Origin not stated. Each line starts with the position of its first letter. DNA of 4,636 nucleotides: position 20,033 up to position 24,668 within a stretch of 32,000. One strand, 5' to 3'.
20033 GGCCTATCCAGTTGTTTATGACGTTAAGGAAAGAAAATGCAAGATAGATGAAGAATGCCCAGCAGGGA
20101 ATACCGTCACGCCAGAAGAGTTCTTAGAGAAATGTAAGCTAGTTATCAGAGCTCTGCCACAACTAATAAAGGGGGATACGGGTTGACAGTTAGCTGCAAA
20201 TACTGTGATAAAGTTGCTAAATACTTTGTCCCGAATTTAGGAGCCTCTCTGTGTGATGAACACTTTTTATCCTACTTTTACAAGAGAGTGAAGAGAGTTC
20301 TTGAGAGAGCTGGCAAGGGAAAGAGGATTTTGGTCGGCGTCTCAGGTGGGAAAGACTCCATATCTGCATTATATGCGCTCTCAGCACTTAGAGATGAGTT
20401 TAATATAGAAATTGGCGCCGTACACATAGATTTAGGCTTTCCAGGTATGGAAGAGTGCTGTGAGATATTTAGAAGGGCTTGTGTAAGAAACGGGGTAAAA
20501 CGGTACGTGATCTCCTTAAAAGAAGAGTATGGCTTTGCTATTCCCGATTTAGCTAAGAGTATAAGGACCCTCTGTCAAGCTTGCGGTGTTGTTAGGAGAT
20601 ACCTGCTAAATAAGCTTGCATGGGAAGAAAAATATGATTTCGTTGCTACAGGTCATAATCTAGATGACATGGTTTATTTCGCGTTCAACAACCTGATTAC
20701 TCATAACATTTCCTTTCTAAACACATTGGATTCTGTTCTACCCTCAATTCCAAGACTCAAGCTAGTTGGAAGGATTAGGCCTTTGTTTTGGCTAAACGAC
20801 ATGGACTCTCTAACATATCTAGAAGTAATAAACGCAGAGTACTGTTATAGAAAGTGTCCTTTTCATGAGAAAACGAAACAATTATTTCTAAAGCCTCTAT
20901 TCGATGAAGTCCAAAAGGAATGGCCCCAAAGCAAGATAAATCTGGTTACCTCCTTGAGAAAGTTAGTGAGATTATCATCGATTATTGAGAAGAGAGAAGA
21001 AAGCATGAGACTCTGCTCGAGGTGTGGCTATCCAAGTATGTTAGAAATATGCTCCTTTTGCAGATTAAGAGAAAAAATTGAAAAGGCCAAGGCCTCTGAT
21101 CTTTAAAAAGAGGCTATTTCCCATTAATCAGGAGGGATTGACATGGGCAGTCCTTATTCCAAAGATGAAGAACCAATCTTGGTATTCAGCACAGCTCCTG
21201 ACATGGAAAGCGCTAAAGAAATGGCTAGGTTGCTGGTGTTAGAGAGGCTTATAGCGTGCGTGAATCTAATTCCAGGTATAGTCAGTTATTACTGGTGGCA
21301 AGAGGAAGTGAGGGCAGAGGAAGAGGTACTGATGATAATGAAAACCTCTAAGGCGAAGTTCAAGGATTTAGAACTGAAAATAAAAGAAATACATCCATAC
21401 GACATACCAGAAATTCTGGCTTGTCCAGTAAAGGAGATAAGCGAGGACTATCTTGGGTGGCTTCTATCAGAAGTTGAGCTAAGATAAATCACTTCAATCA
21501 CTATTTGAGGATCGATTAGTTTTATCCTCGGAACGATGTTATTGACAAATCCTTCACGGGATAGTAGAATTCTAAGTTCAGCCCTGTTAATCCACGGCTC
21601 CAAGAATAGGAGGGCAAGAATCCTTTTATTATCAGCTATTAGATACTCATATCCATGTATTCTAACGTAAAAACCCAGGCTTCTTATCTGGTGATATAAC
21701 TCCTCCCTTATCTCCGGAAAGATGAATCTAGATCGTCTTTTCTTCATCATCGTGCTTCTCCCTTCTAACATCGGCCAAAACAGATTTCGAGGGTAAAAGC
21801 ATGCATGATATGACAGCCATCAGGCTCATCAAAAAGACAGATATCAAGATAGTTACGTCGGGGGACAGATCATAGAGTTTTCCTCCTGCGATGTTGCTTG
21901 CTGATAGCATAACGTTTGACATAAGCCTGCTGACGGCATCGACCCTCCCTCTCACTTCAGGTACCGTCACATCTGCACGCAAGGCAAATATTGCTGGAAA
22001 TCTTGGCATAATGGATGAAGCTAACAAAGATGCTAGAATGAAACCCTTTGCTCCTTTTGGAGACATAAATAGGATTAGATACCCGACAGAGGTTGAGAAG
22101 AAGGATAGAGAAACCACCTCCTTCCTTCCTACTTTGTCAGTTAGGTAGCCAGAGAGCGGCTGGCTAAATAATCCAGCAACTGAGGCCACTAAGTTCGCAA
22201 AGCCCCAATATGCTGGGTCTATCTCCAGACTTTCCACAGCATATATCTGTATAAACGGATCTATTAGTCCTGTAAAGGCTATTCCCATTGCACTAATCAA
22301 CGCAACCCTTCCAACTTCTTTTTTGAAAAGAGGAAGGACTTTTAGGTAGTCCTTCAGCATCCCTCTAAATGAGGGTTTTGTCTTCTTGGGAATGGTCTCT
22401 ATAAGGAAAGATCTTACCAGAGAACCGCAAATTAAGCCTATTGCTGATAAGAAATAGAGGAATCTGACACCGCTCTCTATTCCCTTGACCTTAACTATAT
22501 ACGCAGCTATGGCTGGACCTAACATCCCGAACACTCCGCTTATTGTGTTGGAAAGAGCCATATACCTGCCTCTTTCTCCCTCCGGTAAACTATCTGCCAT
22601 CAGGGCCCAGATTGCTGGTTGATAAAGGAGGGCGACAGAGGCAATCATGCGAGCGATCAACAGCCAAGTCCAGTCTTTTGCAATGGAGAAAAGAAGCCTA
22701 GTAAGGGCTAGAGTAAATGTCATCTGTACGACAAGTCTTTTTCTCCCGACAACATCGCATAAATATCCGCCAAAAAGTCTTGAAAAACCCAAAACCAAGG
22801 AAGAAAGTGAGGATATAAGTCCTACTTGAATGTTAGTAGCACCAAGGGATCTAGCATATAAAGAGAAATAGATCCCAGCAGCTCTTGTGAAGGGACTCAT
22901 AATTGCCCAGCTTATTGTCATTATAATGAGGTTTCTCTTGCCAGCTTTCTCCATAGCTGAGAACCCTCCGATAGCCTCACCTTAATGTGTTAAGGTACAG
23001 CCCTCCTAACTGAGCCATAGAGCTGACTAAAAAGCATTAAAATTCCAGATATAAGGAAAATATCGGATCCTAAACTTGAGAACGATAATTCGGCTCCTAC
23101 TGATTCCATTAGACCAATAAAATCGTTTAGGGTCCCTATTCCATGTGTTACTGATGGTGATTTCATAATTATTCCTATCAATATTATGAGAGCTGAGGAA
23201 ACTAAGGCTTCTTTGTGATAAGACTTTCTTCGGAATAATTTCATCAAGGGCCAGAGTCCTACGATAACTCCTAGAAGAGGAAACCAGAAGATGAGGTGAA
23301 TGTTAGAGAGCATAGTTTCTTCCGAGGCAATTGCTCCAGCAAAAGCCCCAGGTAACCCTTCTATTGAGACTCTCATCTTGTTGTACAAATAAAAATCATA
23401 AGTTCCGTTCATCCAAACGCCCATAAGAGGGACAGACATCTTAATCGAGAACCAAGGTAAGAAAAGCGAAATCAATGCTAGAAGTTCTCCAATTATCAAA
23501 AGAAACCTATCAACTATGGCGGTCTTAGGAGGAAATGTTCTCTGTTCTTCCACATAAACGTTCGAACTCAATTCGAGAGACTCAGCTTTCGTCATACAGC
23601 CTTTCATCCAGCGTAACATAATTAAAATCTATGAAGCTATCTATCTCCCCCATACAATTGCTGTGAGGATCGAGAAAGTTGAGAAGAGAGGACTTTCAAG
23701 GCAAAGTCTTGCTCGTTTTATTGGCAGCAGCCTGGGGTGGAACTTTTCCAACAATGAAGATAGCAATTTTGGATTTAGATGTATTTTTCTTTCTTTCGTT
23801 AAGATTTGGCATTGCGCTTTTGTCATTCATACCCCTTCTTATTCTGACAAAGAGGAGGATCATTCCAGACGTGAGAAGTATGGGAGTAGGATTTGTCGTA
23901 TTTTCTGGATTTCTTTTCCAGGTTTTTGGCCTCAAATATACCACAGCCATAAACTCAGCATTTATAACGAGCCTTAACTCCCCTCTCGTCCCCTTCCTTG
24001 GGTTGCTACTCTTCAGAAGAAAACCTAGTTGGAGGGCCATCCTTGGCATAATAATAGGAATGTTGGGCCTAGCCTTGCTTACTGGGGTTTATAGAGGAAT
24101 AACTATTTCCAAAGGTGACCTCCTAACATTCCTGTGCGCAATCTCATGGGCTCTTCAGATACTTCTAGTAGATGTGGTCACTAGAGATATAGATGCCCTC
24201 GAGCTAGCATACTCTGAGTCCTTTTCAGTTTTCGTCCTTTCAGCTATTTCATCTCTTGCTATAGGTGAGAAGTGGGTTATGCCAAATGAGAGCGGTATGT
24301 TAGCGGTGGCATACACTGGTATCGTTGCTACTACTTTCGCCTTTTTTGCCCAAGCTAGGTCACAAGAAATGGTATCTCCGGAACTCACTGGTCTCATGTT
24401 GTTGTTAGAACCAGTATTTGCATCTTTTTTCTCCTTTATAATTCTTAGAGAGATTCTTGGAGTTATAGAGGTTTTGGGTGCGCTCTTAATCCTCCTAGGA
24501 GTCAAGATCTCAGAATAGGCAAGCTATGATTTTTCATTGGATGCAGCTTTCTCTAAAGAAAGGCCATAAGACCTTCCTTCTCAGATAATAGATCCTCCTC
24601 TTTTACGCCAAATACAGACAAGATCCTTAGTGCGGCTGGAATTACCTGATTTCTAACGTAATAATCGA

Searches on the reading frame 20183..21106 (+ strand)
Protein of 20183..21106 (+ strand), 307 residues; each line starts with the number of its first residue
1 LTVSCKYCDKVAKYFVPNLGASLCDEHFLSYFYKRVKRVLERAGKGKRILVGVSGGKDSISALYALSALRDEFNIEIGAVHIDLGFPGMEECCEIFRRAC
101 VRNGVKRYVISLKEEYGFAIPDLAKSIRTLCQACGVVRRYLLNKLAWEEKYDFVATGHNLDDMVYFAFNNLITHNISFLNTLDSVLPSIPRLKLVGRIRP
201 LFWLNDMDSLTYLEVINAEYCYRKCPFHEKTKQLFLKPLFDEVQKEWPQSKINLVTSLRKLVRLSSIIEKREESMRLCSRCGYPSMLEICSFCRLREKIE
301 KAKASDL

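Call 6: search_protein_families(library=pfam, proteins=[window:20183-21106:+], max_evalue=0.001)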
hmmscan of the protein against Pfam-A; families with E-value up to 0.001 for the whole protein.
window:20183-21106:+ (307 aa): 2 families
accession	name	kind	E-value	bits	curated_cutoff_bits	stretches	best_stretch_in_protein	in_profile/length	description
PF01171.26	ATP_bind_3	-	4.9e-10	39.9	27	1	49-174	2-120/182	PP-loop family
PF16503.10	zn-ribbon_14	-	0.0007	19.5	34.9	0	277-304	2-29/32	Zinc-ribbon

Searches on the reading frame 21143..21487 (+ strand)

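Call 6: search_protein_families(library=pfam, proteins=[window:21143-21487:+], max_evalue=0.001)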
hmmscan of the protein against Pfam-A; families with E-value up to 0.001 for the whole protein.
window:21143-21487:+ (114 aa): 1 family
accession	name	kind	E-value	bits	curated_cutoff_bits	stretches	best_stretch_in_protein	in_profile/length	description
PF03091.20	CutA1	-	2.6e-35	120.6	22.4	1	12-108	1-97/99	CutA1 divalent ion tolerance protein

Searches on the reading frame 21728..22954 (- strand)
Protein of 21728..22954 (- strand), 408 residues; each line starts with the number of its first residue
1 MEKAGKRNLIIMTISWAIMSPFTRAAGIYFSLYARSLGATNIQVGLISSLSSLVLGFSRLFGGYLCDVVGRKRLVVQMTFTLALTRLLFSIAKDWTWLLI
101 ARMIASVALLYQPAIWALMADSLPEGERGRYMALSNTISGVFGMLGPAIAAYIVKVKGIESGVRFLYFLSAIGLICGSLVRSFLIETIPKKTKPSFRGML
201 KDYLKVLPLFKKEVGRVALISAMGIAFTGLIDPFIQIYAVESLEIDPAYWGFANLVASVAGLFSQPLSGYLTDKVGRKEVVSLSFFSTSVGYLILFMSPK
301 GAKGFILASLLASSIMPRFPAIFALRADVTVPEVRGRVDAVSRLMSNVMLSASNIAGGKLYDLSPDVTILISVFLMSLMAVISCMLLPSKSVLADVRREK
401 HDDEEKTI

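Call 6: search_protein_families(library=pfam, proteins=[window:21728-22954:-], max_evalue=0.001)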
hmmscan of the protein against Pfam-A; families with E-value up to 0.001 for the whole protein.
window:21728-22954:- (408 aa): 3 families
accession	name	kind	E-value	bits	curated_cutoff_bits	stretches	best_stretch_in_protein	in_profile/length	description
PF07690.21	MFS_1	-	1.4e-38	133.2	33.4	2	25-227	14-218/347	Major Facilitator Superfamily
PF12832.13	MFS_1_like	-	6.5e-11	42.3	25.2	2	226-368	13-87/373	MFS_1 like family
PF00083.30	Sugar_tr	-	7.1e-06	25.6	22.3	0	37-107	41-114/452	Sugar (and other) transporter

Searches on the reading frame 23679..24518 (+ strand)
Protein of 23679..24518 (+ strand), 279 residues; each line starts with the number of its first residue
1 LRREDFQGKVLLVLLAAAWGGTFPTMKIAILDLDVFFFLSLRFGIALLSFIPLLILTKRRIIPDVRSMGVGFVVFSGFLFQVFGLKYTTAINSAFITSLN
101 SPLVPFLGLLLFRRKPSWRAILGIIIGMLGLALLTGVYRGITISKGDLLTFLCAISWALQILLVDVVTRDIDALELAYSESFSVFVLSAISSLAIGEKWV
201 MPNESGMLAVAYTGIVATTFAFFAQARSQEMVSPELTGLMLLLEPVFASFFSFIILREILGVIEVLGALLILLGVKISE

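Call 94: search_protein_families(library=pfam, proteins=[window:23679-24518:+], max_evalue=0.001)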
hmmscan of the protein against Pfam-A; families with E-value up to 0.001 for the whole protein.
window:23679-24518:+ (279 aa): 1 family
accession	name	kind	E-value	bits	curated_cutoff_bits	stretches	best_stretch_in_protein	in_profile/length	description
PF00892.27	EamA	-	5.8e-38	130.7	28.2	2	145-275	2-130/135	EamA-like transporter family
